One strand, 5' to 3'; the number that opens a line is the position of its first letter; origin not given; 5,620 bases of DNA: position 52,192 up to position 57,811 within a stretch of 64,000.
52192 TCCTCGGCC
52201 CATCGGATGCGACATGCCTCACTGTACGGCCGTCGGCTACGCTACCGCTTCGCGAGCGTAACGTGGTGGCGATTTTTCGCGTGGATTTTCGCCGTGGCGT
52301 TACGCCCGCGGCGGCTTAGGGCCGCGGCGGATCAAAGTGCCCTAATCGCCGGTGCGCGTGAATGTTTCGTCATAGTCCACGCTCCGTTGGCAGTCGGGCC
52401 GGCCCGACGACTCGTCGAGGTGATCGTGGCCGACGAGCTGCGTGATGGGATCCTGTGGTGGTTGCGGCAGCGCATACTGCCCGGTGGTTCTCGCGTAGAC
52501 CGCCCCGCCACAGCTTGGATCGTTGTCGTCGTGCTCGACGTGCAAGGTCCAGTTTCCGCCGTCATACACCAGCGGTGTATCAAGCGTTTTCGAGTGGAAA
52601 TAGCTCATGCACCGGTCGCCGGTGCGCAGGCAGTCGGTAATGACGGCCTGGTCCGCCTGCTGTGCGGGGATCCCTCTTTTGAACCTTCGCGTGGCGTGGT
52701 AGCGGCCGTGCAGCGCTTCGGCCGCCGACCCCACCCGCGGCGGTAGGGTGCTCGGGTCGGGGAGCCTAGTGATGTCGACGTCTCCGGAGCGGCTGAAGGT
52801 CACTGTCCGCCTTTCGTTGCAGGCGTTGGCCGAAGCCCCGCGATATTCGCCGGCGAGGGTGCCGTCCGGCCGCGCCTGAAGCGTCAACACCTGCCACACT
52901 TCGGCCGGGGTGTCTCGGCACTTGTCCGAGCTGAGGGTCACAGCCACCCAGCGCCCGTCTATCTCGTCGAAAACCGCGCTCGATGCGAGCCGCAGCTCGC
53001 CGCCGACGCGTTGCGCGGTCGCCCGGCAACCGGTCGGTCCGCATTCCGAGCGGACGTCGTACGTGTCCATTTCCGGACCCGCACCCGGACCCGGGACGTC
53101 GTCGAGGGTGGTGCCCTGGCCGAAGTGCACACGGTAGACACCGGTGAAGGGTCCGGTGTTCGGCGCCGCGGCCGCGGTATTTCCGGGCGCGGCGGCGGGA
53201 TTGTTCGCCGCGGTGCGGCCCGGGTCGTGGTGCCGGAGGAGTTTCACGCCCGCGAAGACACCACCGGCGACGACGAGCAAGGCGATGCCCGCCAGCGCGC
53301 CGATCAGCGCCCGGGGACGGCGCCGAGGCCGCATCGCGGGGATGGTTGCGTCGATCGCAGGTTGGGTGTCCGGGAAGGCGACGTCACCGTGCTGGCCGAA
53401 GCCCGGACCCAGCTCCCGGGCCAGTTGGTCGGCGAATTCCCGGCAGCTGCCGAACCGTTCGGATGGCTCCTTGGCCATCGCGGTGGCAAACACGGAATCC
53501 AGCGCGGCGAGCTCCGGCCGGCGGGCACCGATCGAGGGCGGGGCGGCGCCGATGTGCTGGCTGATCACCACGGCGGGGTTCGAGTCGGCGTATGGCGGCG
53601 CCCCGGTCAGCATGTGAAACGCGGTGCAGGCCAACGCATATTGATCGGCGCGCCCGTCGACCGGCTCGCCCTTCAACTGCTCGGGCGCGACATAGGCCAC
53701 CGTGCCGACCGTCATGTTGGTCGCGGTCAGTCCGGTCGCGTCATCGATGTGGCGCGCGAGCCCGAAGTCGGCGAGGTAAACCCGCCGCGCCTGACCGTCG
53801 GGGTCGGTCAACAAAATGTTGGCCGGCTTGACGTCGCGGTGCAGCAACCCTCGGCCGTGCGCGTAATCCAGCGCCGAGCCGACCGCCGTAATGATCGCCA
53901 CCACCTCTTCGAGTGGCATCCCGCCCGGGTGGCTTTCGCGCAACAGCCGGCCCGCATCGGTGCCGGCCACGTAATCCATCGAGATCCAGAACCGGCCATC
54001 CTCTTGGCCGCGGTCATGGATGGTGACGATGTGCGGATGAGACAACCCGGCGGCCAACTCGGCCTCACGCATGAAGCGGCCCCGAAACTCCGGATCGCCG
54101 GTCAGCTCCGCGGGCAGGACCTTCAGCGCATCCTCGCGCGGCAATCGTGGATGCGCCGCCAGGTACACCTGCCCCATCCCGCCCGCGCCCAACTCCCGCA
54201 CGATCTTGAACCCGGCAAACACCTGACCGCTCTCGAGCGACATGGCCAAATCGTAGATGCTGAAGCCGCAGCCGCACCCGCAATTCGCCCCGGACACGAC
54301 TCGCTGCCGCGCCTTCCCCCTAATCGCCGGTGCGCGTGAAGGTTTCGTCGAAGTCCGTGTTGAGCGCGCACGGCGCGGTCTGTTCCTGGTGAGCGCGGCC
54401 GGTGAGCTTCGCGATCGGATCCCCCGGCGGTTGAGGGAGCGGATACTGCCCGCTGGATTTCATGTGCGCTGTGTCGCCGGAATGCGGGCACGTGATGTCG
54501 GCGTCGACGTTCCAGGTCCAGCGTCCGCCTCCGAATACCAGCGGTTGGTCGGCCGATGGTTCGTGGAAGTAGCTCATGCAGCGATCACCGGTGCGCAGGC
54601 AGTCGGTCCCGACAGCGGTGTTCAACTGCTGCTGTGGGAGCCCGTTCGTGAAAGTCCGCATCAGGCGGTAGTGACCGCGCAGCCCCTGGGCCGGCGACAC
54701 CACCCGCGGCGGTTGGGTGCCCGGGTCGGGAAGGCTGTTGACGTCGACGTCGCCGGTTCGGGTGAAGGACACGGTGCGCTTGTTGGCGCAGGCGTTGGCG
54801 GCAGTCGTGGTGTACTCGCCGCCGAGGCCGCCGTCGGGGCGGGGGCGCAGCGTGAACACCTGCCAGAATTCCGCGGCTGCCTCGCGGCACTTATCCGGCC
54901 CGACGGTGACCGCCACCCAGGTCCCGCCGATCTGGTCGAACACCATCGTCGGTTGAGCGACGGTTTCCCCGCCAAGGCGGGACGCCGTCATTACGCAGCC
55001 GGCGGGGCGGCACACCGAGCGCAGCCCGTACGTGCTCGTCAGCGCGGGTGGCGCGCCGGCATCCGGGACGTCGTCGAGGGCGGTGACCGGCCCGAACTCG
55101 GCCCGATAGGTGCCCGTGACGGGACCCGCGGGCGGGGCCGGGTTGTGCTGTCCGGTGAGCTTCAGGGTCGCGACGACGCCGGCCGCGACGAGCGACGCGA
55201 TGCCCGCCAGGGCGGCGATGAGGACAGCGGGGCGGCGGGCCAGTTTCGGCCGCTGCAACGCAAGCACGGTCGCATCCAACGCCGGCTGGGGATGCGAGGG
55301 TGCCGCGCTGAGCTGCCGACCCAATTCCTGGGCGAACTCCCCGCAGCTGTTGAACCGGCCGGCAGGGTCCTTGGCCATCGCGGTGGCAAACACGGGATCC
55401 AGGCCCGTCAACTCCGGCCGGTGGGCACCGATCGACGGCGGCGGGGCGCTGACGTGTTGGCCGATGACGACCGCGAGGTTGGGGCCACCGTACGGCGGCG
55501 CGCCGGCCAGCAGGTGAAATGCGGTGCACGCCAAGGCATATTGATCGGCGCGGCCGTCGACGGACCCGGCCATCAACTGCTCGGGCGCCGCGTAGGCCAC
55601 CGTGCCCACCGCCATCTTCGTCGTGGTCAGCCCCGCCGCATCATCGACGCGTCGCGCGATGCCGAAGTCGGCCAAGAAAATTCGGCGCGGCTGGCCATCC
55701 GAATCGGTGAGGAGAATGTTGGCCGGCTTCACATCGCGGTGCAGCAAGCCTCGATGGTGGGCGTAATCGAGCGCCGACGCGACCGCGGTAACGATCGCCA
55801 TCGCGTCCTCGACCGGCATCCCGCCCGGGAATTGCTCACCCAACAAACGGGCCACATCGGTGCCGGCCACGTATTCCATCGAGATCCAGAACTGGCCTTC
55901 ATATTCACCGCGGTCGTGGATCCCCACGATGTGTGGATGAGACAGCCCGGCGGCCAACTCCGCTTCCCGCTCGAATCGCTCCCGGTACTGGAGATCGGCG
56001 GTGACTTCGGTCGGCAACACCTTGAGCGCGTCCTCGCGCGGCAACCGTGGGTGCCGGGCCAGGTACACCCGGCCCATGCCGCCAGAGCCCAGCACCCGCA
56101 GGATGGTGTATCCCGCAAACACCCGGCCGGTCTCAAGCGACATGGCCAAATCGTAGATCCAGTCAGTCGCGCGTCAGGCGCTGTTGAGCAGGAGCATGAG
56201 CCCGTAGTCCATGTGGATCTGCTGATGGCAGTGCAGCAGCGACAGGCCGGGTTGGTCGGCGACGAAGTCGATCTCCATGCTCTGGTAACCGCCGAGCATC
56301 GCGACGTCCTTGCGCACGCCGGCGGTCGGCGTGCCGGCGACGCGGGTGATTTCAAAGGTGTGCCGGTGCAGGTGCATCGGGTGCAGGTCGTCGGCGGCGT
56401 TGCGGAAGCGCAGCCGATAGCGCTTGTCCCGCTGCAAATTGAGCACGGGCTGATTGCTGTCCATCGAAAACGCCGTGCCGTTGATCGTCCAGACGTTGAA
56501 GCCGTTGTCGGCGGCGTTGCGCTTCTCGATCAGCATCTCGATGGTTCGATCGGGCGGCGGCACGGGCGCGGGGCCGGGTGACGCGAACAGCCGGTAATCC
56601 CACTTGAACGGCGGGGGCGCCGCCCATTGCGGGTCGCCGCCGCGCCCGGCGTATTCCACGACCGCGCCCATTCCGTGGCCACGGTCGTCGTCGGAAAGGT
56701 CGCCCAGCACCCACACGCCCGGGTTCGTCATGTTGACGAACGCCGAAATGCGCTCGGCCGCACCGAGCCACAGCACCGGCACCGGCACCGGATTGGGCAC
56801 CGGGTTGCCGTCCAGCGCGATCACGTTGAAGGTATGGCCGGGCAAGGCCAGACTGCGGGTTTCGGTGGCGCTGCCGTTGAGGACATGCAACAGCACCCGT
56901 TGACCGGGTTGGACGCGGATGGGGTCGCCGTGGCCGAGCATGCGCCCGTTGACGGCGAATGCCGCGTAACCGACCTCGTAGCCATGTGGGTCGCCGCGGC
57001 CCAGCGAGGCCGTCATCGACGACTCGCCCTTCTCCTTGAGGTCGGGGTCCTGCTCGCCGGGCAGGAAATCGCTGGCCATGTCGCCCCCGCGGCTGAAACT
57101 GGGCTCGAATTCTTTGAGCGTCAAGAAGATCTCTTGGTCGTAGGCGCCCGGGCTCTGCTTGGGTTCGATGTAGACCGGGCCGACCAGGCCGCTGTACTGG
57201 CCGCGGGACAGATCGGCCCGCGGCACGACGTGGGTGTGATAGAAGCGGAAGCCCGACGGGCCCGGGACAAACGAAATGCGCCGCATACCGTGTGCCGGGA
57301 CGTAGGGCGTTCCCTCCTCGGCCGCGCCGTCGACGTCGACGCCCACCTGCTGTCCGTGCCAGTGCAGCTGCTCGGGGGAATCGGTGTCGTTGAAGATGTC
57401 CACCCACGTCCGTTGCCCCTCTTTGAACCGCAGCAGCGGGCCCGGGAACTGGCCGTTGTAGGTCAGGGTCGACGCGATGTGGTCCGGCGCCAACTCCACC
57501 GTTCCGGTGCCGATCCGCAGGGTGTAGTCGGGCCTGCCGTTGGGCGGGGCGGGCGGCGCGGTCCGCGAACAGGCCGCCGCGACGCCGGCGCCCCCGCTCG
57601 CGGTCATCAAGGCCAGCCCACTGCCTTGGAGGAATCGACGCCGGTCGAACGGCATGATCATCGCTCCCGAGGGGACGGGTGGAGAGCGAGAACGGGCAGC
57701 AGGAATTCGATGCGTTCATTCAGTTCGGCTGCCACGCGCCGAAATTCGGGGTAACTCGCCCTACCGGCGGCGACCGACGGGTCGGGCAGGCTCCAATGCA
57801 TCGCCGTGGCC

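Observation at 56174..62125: Extended arsenic locus with an oxidase arm and a permease arm beyond arsR-acr3-arsC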

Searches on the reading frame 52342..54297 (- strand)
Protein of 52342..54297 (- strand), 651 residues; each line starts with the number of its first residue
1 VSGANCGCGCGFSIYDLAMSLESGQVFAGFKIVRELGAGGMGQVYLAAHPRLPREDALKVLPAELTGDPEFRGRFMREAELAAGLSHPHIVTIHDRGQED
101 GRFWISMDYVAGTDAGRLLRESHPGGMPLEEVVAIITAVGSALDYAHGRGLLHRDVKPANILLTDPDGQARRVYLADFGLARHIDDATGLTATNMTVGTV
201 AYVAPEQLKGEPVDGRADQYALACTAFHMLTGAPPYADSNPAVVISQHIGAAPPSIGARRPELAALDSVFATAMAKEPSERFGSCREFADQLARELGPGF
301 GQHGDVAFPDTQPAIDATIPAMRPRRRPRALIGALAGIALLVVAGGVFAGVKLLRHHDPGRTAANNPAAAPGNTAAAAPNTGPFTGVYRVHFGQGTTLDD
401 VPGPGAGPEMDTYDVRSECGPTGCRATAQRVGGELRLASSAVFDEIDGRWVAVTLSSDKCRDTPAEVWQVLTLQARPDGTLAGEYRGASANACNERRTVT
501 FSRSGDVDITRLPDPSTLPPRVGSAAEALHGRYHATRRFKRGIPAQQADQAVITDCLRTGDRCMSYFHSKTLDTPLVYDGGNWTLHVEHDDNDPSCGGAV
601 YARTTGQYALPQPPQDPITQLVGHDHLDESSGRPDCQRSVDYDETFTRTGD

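Call 3: search_protein_families(library=pfam, proteins=[window:52342-54297:-], max_evalue=0.001)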
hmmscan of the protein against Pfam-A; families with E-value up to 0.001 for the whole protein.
window:52342-54297:- (651 aa): 4 families
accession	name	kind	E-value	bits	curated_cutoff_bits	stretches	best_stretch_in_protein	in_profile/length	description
PF00069.31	Pkinase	-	5e-41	141.3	31.7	1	31-243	2-204/263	Protein kinase domain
PF07714.23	PK_Tyr_Ser-Thr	-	1.6e-25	90.3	23.1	1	31-281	2-248/258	Protein tyrosine and serine/threonine kinase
PF17667.7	Pkinase_fungal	-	1.8e-06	27.4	24.1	1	132-211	289-368/387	Fungal protein kinase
PF06293.20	Kdo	-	0.00085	19.3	21.3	0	134-185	122-173/207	Lipopolysaccharide kinase (Kdo/WaaP) family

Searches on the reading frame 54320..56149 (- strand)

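Call 3: search_protein_families(library=pfam, proteins=[window:54320-56149:-], max_evalue=0.001)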
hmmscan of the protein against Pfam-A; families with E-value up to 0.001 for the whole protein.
window:54320-56149:- (609 aa): 4 families
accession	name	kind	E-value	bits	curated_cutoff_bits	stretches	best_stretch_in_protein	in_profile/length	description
PF00069.31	Pkinase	-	1e-39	137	31.7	1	14-222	1-199/263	Protein kinase domain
PF07714.23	PK_Tyr_Ser-Thr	-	2.6e-24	86.4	23.1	1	16-225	3-210/258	Protein tyrosine and serine/threonine kinase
PF17667.7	Pkinase_fungal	-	1.9e-05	24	24.1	1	122-193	295-366/387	Fungal protein kinase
PF03109.22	ABC1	-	0.00016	21.3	22.9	1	85-180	141-229/244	ABC1 atypical kinase-like domain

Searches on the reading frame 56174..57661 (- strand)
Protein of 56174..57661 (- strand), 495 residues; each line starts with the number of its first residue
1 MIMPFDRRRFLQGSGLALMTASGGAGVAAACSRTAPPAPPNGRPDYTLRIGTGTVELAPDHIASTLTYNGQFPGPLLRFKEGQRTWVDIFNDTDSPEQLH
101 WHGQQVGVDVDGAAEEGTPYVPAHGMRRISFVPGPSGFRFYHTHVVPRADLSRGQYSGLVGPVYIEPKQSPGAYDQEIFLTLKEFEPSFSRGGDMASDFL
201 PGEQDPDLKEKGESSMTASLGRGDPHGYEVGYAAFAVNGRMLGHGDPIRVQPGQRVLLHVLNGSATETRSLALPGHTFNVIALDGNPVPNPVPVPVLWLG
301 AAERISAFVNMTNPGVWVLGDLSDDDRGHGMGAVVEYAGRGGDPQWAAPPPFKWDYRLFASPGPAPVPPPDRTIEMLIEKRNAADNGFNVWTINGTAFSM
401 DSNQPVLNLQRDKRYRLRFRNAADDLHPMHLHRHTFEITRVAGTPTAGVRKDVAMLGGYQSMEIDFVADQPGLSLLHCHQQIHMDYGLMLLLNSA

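Call 3: search_protein_families(library=pfam, proteins=[window:56174-57661:-], max_evalue=0.001)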
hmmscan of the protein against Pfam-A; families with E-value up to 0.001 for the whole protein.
window:56174-57661:- (495 aa): 3 families
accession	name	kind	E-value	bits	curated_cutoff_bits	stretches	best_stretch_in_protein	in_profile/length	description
PF07731.20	Cu-oxidase_2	-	3.1e-32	111.6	20.4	1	378-491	12-130/137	Multicopper oxidase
PF07732.21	Cu-oxidase_3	-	4.8e-21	75.5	21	1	55-169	7-118/119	Multicopper oxidase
PF00394.28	Cu-oxidase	-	1.1e-18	68.3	21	2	233-318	37-130/157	Multicopper oxidase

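Call 4: search_protein_families(library=ncbifam, proteins=[window:56174-57661:-], max_evalue=0.001)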
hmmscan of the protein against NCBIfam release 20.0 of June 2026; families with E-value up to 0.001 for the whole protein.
window:56174-57661:- (495 aa): 7 families
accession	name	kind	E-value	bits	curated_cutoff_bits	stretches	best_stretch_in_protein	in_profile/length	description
TIGR01480.1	copper_res_A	subfamily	2.5e-33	115.4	478.95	3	5-183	6-179/593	copper resistance system multicopper oxidase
NF008205.1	PRK10965.1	equivalog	6.5e-27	94.5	525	2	7-168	3-166/529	multicopper oxidase CueO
TIGR03390.1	ascorbOXfungal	equivalog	1.8e-20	73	445.35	1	43-310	8-262/538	L-ascorbate oxidase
TIGR03389.1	laccase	equivalog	5.2e-15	55.2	558.9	2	64-105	23-64/539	laccase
TIGR03388.1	ascorbase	equivalog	1.8e-13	50.1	614.8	1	65-447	22-412/542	L-ascorbate oxidase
NF008135.0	PRK10883.1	equivalog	1.8e-06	26.8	581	0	3-106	1-108/471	cell division protein FtsP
TIGR02376.1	Cu_nitrite_red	equivalog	8.4e-06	25.3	296.3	1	45-185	29-171/326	copper-containing nitrite reductase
